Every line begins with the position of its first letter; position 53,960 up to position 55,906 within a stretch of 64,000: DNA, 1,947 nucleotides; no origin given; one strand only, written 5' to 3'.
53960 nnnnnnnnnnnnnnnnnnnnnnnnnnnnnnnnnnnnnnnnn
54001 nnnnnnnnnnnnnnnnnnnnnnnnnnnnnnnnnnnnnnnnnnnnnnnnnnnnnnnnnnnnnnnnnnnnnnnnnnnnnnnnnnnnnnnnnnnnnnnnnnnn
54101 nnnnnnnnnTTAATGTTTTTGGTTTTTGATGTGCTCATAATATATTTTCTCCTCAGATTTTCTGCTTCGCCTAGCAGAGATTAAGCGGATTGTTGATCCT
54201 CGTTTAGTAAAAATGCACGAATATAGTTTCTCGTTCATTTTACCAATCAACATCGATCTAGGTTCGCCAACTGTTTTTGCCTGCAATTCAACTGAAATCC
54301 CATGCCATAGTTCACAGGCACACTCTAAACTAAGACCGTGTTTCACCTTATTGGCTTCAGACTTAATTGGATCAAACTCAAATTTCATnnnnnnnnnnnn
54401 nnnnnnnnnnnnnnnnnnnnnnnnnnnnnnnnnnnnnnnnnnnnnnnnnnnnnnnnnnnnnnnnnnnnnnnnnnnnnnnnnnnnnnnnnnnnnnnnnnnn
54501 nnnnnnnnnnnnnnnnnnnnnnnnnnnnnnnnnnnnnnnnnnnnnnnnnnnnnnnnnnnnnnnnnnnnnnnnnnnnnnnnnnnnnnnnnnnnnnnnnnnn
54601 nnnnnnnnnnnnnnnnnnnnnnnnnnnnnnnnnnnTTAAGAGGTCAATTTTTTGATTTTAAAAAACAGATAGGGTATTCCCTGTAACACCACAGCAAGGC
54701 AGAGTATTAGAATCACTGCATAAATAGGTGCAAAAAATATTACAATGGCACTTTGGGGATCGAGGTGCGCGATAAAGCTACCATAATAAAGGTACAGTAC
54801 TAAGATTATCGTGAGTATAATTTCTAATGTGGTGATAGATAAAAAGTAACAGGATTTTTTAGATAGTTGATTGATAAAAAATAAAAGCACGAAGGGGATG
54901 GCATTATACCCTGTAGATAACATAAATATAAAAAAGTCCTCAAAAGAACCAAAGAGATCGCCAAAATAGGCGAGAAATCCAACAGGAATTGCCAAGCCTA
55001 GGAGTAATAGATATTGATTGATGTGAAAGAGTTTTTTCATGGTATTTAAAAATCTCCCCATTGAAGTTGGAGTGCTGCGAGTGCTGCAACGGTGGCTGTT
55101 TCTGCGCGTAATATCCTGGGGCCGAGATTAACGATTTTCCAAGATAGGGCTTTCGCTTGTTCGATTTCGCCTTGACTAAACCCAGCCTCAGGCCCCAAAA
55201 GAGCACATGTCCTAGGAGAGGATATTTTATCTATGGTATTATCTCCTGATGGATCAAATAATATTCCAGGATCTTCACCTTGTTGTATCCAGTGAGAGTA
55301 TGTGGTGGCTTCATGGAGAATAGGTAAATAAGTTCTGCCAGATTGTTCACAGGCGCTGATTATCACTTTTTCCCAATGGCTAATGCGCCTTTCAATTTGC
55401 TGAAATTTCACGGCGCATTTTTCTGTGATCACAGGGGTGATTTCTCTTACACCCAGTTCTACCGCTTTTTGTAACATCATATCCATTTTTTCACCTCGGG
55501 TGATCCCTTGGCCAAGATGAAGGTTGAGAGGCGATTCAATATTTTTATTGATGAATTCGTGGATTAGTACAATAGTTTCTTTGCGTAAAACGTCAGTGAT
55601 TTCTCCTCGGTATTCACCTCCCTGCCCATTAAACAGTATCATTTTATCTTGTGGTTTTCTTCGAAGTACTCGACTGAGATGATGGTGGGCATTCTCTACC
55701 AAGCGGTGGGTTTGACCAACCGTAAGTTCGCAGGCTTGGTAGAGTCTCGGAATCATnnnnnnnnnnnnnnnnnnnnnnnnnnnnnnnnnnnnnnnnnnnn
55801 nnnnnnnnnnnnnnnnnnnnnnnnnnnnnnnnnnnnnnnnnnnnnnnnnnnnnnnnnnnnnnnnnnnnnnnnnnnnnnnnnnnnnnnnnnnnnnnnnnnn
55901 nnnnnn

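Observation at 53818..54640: brnTA toxin-antitoxin cassette bracketed by a full and an internally deleted copy of the same lipoprotein-gene sequence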

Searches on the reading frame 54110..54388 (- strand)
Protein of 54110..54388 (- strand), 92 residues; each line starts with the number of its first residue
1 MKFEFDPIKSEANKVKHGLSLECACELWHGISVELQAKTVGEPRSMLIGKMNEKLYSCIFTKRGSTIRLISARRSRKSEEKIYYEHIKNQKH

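Call 5: search_protein_families(library=pfam, proteins=[window:54110-54388:-], max_evalue=0.01)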
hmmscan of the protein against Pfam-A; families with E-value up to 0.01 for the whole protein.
window:54110-54388:- (92 aa): 1 family
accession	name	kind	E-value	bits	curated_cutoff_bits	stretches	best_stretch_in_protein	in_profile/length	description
PF04365.19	BrnT_toxin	-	1.9e-17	63.8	34.5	1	5-79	1-77/77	Ribonuclease toxin, BrnT, of type II toxin-antitoxin system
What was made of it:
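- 54110..54388 (-): brnT toxin gene (92 aa); overlaps brnA by 29 nt. PF04365, 63.8 bits against a 34.5-bit cut-off (call 5).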

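Call 9: find_encoding_contigs(protein=window:54113-54388:-, flank=6000, max_places=10)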
Protein window:54113-54388:- (92 aa): 1 contig read that carries it; 1 place shown.
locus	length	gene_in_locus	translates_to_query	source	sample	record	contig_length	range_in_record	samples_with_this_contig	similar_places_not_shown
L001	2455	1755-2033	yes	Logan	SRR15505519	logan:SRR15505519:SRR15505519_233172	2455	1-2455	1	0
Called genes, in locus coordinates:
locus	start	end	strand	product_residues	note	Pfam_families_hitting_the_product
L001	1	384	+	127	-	?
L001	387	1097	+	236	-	PF20260:PUA_4 (weak), PF04452:Methyltrans_RNA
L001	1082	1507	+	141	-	-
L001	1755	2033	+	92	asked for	PF04365:BrnT_toxin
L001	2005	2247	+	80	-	PF12441:CopG_antitoxin (faint)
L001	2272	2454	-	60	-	?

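Call 21: find_homologous_proteins(query=window:54113-54388:-, max_evalue=0.00001)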
Query window:54113-54388:- (92 aa): 55 proteins with E <= 0.00001 among 55 candidates.
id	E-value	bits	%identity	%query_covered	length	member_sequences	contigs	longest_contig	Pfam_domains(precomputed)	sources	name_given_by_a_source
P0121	8.8e-55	200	100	100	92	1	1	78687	PF04365.20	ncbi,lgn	-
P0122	1.3e-31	126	69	96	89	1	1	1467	PF04365.20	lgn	-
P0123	1.4e-31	126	66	100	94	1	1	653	PF04365.20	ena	-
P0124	1.1e-30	123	66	100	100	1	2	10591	PF04365.20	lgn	-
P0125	4.4e-30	121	69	96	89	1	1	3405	PF04365.20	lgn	-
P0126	2.0e-29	119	67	96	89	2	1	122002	PF04365.20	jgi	jgi:uncharacterized DUF497 family protein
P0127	3.4e-29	118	67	97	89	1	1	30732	PF04365.20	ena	-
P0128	3.7e-29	118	65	97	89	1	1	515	PF04365.20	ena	-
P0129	4.2e-29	118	66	97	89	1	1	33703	PF04365.20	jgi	jgi:uncharacterized protein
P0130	6.5e-29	117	66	96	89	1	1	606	PF04365.20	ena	-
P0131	7.0e-29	117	65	97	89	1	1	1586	PF04365.20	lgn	-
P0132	1.2e-28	116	62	99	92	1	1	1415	PF04365.20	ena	-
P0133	1.4e-28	116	68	96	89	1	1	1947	PF04365.20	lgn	-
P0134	1.7e-28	116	62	100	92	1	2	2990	PF04365.20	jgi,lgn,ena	-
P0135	2.5e-28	116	62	95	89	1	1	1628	PF04365.20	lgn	-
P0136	3.7e-28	115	68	95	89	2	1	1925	PF04365.20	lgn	-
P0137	4.6e-28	115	66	96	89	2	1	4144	PF04365.20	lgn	-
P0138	7.2e-28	114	66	96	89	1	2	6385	PF04365.20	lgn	-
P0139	7.3e-28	114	60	99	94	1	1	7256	PF04365.20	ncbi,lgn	-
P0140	1.5e-27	113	65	96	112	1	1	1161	PF04365.20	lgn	-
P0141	3.1e-27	112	65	96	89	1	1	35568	PF04365.20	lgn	-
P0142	7.6e-27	111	61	96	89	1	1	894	PF04365.20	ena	-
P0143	8.4e-27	111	66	95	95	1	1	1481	PF04365.20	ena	-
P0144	1.3e-26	110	63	96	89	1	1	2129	PF04365.20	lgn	-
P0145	1.3e-26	110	66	95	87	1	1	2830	PF04365.20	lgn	-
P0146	4.1e-26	108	65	96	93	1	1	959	PF04365.20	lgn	-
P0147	8.1e-26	107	65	96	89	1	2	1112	PF04365.20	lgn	-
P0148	9.1e-26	107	63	96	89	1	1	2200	PF04365.20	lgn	-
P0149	1.0e-25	107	60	96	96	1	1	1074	PF04365.20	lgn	-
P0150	3.1e-25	106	58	100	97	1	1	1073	PF04365.20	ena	-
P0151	3.7e-25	105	59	99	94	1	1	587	PF04365.20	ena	-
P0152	3.7e-25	105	62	97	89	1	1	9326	PF04365.20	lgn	-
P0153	4.2e-25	105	64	97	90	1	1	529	PF04365.20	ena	-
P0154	4.7e-25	105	58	96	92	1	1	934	PF04365.20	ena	-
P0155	5.9e-25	105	61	95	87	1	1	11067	PF04365.20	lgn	-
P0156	7.8e-25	104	62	95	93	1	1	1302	PF04365.20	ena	-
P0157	2.6e-24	103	60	98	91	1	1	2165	PF04365.20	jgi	jgi:hypothetical protein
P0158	1.1e-23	101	59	96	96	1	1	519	PF04365.20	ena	-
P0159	2.5e-23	100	58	92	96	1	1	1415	PF04365.20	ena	-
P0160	5.0e-23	99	57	98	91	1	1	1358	PF04365.20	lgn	-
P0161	5.2e-23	99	61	92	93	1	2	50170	PF04365.20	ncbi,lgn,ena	-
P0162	4.7e-22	95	56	96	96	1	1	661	PF04365.20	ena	-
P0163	1.1e-21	94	54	98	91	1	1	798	PF04365.20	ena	-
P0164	1.4e-21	94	57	97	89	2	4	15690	PF04365.20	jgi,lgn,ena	-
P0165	1.5e-20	91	60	90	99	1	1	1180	PF04365.20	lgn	-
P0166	7.9e-20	88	58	95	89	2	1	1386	PF04365.20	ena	-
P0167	1.9e-19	87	53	98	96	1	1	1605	PF04365.20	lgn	-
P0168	3.3e-19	86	56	95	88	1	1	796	PF04365.20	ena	-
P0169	4.8e-19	86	58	95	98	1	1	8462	PF04365.20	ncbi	-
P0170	6.2e-19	85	60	90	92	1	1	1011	PF04365.20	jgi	-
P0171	1.6e-18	84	56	96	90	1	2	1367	PF04365.20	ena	-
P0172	1.6e-18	84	56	95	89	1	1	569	PF04365.20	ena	-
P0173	1.1e-16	78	55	90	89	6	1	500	PF04365.20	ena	-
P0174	3.3e-15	74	51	88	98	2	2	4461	PF04365.20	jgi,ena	jgi:uncharacterized DUF497 family protein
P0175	1.2e-8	53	43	90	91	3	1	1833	PF04365.20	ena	-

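Call 22: find_encoding_contigs(protein=P0124, flank=5000, max_places=3)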
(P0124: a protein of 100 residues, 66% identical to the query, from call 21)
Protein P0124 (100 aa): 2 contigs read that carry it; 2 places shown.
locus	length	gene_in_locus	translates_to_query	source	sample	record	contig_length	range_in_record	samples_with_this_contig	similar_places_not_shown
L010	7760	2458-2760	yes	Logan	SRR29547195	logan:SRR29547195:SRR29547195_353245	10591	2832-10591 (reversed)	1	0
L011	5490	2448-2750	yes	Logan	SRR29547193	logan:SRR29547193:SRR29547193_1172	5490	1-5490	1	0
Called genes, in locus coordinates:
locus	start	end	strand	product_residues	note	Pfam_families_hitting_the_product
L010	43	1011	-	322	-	PF02195:ParB_N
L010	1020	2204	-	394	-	PF01656:CbiA, PF07015:VirC1 (faint), PF09140:MipZ (faint), PF10609:ParA (faint), PF13614:AAA_31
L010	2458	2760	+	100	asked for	PF04365:BrnT_toxin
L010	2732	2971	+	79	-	PF12441:CopG_antitoxin (faint)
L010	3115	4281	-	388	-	PF00589:Phage_integrase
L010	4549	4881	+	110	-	PF05973:Gp49 (weak)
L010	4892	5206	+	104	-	-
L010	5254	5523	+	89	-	PF04193:PQ-loop (weak)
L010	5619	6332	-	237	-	-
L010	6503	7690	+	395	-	PF08448:PAS_4, PF02518:HATPase_c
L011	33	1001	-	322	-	PF02195:ParB_N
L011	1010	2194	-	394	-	PF01656:CbiA, PF07015:VirC1 (faint), PF09140:MipZ (faint), PF10609:ParA (faint), PF13614:AAA_31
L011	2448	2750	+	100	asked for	PF04365:BrnT_toxin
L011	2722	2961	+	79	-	PF12441:CopG_antitoxin (faint)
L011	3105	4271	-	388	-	PF00589:Phage_integrase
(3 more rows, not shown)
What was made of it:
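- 54110..54388 (-): The same 29-nt overlap occurs in L010 (call 22).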

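Call 23: find_encoding_contigs(protein=P0126, flank=5000, max_places=3)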
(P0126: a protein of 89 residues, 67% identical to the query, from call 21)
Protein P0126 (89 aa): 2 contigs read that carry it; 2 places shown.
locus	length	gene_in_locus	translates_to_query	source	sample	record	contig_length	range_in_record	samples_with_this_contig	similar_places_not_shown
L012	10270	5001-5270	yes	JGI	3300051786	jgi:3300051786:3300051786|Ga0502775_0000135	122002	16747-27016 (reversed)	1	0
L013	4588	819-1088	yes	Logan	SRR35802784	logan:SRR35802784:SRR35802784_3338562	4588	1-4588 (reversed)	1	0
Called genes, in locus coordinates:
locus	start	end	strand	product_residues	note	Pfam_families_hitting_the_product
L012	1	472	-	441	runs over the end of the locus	PF00675:Peptidase_M16, PF05193:Peptidase_M16_C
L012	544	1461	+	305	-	PF02881:SRP54_N, PF06414:Zeta_toxin, PF00005:ABC_tran (weak), PF13604:AAA_30 (weak), PF00448:SRP54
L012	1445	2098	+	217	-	PF00005:ABC_tran, PF13304:AAA_21 (faint)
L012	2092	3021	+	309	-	PF18075:FtsX_ECD, PF02687:FtsX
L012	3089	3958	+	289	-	PF00140:Sigma70_r1_2, PF04542:Sigma70_r2, PF04545:Sigma70_r4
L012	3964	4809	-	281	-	PF13509:S1_2, PF17783:WHD_CvfB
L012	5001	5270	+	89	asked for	PF04365:BrnT_toxin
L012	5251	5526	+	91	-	-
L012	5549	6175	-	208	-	PF00730:HhH-GPD, PF00633:HHH, PF10576:EndIII_4Fe-2S (weak)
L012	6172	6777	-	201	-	PF13484:Fer4_16 (faint), PF04060:FeS, PF13237:Fer4_10, PF00037:Fer4 (weak), PF13187:Fer4_9 (weak), PF14697:Fer4_21, PF12838:Fer4_7 (weak)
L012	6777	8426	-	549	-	PF00133:tRNA-synt_1, PF01921:tRNA-synt_1f (faint), PF09334:tRNA-synt_1g, PF01406:tRNA-synt_1e (weak), PF19303:Anticodon_3 (weak)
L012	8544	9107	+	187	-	PF02441:Flavoprotein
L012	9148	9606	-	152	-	-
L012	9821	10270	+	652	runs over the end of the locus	-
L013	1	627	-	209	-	?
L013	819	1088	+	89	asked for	PF04365:BrnT_toxin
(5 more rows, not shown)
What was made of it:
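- On BrnTA operon architecture: The L010 homologue has the same 29-nt overlap and L012 has a 20-nt overlap (calls 22, 23).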

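Call 25: search_protein_families(library=ncbifam, proteins=[window:54113-54388:-], max_evalue=0.01)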
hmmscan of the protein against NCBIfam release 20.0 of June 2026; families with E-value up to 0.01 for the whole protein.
window:54113-54388:- (92 aa): 0 families

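Call 26: search_solved_structures(query=window:54113-54388:-, max_evalue=0.01, show_alignments=1)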
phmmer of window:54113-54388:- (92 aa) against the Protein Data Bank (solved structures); distinct sequences matched with E-value up to 0.01: 0.
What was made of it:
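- Closest known: BrnT/BrnA type II toxin-antitoxin system. Different: No sequence-level match to a solved structure (call 26).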

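Call 47: search_dna_similar(query=window:54113-54388:-, collection=plasmids, mode=protein, max_rows=12)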
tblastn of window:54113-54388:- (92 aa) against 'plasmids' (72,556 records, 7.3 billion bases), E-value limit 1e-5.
Records with a match: 61; places in all: 62; records where one place covers at least 80% of the query: 59.
Best place of each record, by identity: <60% 61.
By first word of the organism name: Zymomonas 14; Paracoccus 4; Acetobacter 4; Roseovarius 3; Sulfitobacter 3; Rhodococcus 3; Sphingomonas 3; Sphingobium 3; Komagataeibacter 3; Roseivivax 2; and 18 more.
By predicted mobility (MOB-suite, as given by PLSDB): non-mobilizable 43; mobilizable 10; conjugative 8.
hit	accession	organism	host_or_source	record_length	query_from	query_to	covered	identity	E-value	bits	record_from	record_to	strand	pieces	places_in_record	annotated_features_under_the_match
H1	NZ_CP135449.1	Thioclava sp. FTW29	-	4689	1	85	92%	47.7%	1e-14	74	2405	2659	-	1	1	BrnT family toxin | CopG family transcriptional regulator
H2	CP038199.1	Paracoccus ferrooxidans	single cell,bioreactor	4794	1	85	92%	46.5%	3e-14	73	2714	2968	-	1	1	BrnT family toxin | CopG family transcriptional regulator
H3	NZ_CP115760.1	Paracoccus sp. SCSIO 75233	cell culture,sediment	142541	1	85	92%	46.5%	4e-14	73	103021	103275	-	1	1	BrnT family toxin | hypothetical protein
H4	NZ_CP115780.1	Paracoccus aerodenitrificans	cell culture,sediment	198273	1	85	92%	46.5%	4e-14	73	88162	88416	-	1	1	BrnT family toxin | hypothetical protein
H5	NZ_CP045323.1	Roseivivax sp. THAF197b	pure culture,Surface of a polyethylene ...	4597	1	85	92%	46.5%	4e-14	73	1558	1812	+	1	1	BrnT family toxin | CopG family transcriptional regulator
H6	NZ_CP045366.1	Roseivivax sp. THAF40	pure culture,Surface of a polyethylene ...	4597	1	85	92%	46.5%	4e-14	73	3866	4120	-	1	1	BrnT family toxin | CopG family transcriptional regulator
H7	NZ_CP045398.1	Roseovarius sp. THAF27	pure culture,Surface of a polyethylene ...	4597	1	85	92%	46.5%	4e-14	73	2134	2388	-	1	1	BrnT family toxin | CopG family transcriptional regulator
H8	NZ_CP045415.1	Roseovarius sp. THAF8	pure culture,Surface of a polyethylene ...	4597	1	85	92%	46.5%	4e-14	73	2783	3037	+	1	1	BrnT family toxin | CopG family transcriptional regulator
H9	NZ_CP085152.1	Sulfitobacter dubius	cell culture,Sediment from the Channel ...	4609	1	85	92%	46.5%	4e-14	73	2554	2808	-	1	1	BrnT family toxin | CopG family transcriptional regulator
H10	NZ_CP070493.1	Methylococcus sp. EFPC2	pure culture,stream biofilm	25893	1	83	90%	47.6%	3e-14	73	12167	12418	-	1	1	BrnT family toxin | CopG family antitoxin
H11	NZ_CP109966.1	Catenovulum adriaticum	algae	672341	3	83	88%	48.8%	3e-15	76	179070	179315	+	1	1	BrnT family toxin | CopG family transcriptional regulator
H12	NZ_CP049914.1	Vibrio sp. HDW18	Anodonta arcaeformis,single bacterial ...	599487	1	83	90%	45.2%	1e-14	74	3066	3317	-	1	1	BrnT family toxin | hypothetical protein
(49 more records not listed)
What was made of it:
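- Closest known: BrnT/BrnA type II toxin-antitoxin system. Different: Only 41-69% identical to any other BrnT in the protein collection, and under 50% identical to plasmid-borne ones (calls 21, 47).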

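Call 62: list_cluster_members(proteins=[P0121, P0001, P0002, P0124])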
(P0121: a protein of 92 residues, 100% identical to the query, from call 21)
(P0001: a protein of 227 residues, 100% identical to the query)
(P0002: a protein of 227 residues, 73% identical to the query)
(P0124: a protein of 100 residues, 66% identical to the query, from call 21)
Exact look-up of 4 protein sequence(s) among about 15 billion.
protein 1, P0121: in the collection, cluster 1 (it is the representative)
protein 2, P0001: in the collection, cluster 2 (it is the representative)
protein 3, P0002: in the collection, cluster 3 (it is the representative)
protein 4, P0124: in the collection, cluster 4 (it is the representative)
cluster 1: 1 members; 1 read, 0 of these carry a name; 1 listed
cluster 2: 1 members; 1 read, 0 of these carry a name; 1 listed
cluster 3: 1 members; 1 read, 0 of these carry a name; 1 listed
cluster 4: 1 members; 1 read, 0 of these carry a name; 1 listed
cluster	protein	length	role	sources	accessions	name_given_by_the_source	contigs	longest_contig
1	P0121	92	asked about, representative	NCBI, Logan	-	-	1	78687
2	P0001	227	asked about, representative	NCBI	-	-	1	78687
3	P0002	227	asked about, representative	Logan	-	-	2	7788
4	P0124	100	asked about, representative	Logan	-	-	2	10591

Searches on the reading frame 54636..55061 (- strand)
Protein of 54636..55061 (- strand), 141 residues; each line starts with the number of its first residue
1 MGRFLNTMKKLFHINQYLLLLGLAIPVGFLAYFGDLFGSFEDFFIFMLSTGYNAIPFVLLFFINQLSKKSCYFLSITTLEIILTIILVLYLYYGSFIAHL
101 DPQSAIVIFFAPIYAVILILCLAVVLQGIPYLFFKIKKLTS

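Call 5: search_protein_families(library=pfam, proteins=[window:54636-55061:-], max_evalue=0.01)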
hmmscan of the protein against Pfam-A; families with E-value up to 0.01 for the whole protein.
window:54636-55061:- (141 aa): 0 families

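Call 25: search_protein_families(library=ncbifam, proteins=[window:54639-55061:-], max_evalue=0.01)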
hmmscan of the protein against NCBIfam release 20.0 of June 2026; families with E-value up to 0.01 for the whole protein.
window:54639-55061:- (141 aa): 0 families
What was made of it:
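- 54636..55061 (-): 141-aa predicted membrane protein gene with no family match; the resident downstream neighbour of the displaced copy. No Pfam or NCBIfam hit (calls 5, 25).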

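Call 30: find_encoding_contigs(protein=window:54639-55061:-, flank=6000, max_places=10)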
Protein window:54639-55061:- (141 aa): 1 contig read that carries it; 1 place shown.
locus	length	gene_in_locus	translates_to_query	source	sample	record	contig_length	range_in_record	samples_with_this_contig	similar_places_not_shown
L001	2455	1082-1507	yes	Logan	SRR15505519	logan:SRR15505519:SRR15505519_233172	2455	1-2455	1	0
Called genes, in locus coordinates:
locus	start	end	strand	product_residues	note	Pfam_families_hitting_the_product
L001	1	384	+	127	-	?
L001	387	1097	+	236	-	PF20260:PUA_4 (weak), PF04452:Methyltrans_RNA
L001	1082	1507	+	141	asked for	-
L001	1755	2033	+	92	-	PF04365:BrnT_toxin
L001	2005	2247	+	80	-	PF12441:CopG_antitoxin (faint)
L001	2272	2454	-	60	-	?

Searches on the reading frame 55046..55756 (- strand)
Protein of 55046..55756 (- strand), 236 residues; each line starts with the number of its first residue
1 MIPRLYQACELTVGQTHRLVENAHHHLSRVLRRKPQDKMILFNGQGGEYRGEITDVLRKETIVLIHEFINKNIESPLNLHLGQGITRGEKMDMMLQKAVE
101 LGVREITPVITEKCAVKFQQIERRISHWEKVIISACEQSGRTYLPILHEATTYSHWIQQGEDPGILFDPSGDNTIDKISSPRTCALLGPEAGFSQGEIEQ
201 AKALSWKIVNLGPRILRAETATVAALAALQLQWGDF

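Call 5: search_protein_families(library=pfam, proteins=[window:55046-55756:-], max_evalue=0.01)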
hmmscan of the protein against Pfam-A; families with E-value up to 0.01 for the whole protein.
window:55046-55756:- (236 aa): 2 families
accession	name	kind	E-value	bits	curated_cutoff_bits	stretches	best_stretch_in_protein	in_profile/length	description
PF04452.19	Methyltrans_RNA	-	9.6e-46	155.8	23.9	1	74-230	2-165/165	RNA methyltransferase domain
PF20260.4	PUA_4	-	8.1e-07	29.5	23.9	1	25-61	7-42/48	RNA methyltransferase PUA domain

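Call 10: find_related_loci(query=window:55049-55756:-, collection=genome_contigs, flank=10000)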
Query window:55049-55756:- (236 aa) in genome_contigs; peptide patterns used: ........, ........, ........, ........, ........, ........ (x = any residue, [..] = any of these).
233 stretches matched a pattern; 5 encode a relative of the query (tblastn E <= 1e-3); 5 distinct loci.
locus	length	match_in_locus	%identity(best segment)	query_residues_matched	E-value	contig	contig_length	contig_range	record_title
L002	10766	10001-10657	34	25-236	8e-35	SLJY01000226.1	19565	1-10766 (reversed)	MAG: Desulfobacterales bacterium isolate CSSed165cm_255 CSSed16-5cm-6827, whole genome shotgun sequence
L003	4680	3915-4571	33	25-236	7e-35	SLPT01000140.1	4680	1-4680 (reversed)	MAG: Desulfobacteraceae bacterium isolate CSSed165cm_505 CSSed16-5cm-96886, whole genome shotgun sequence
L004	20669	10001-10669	34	18-229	6e-33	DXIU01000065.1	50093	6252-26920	MAG TPA_asm: Candidatus Mediterraneibacter norwichensis isolate CHK180-4461 CHK180__C94564_L50093_SAMEA5754824, whole ge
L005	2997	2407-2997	30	25-214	4e-26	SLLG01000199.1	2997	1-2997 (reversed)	MAG: Opitutales bacterium isolate CSSed165cm_301R1 CSSed16-5cm-196379, whole genome shotgun sequence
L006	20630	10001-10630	28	25-233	2e-18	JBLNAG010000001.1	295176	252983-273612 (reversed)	MAG: Ignavibacteriales bacterium isolate MAG183 PRJNA951521_bin41_renamed_0, whole genome shotgun sequence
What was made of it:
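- Tried and rejected: The genome_contigs scan with RsmE as query returned only distant relatives (28-34% identity, other phyla) and used up the single scan allowed (call 10).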
